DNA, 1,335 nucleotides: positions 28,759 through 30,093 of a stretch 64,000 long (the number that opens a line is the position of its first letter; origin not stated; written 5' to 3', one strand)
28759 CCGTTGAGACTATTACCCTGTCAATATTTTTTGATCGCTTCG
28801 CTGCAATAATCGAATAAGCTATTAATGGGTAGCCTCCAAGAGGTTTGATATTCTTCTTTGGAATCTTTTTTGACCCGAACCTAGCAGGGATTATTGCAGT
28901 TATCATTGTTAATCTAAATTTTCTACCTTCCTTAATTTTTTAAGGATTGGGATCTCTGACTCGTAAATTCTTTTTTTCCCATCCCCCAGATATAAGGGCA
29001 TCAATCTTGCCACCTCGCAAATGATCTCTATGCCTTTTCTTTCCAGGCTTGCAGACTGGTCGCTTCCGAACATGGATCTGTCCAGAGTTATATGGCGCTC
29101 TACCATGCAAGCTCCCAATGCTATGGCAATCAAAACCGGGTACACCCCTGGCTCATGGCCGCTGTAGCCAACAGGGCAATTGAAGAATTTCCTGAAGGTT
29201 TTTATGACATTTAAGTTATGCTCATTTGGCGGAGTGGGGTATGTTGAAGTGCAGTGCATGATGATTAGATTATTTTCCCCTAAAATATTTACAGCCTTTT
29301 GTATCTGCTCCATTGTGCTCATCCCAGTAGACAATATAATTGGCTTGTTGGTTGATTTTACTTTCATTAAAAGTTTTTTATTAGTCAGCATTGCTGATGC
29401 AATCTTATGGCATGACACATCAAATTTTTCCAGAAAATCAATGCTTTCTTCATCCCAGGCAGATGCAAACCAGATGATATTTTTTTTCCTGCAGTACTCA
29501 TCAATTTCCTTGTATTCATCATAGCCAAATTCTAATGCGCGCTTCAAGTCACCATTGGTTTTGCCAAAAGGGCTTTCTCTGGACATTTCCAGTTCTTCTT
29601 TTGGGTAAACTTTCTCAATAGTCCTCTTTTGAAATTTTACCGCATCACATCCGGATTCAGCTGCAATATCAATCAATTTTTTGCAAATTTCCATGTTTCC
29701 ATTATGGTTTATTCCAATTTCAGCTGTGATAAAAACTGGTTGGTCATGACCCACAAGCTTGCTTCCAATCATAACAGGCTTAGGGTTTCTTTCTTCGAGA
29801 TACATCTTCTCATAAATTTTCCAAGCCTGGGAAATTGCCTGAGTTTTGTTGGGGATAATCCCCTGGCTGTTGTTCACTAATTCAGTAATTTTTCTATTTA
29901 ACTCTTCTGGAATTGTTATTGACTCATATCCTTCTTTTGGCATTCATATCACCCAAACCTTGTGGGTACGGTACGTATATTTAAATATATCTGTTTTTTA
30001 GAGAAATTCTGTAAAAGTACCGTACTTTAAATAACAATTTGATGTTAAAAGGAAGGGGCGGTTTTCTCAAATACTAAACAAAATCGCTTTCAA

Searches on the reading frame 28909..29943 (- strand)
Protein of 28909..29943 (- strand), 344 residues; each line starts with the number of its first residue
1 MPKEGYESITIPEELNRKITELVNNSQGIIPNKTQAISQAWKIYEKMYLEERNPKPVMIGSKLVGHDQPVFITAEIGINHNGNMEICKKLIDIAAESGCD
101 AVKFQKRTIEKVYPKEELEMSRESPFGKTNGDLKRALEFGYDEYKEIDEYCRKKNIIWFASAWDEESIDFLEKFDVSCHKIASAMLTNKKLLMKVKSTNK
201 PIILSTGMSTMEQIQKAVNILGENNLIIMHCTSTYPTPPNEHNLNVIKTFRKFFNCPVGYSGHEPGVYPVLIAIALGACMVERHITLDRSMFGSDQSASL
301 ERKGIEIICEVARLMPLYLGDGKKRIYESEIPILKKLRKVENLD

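Call 25: find_encoding_contigs(protein=window:28909-29943:-, flank=3000, max_places=10)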
Protein window:28909-29943:- (344 aa): 17 contigs read that carry it; 2 places shown.
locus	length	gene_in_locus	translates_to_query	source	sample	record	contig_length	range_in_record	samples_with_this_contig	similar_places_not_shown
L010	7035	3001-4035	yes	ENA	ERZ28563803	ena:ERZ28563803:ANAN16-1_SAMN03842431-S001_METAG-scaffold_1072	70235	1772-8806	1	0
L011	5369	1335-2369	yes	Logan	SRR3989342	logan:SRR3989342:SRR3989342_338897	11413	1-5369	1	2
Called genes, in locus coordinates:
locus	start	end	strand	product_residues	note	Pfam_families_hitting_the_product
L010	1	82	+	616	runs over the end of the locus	?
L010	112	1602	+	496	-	PF01943:Polysacc_synt, PF13440:Polysacc_synt_3, PF03023:MurJ, PF01554:MatE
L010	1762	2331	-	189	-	PF13489:Methyltransf_23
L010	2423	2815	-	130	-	-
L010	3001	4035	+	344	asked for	PF03102:NeuB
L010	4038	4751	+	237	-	PF02348:CTP_transf_3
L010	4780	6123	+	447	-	PF00202:Aminotran_3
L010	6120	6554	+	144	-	PF00903:Glyoxalase, PF12681:Glyoxalase_2 (faint), PF22677:Ble-like_N (weak), PF13669:Glyoxalase_4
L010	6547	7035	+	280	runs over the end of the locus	PF01261:AP_endonuc_2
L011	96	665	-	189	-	PF13489:Methyltransf_23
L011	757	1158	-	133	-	-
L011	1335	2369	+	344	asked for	PF03102:NeuB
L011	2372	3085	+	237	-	PF02348:CTP_transf_3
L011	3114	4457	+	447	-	PF00202:Aminotran_3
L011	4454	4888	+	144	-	PF00903:Glyoxalase, PF12681:Glyoxalase_2 (faint), PF22677:Ble-like_N (weak), PF13669:Glyoxalase_4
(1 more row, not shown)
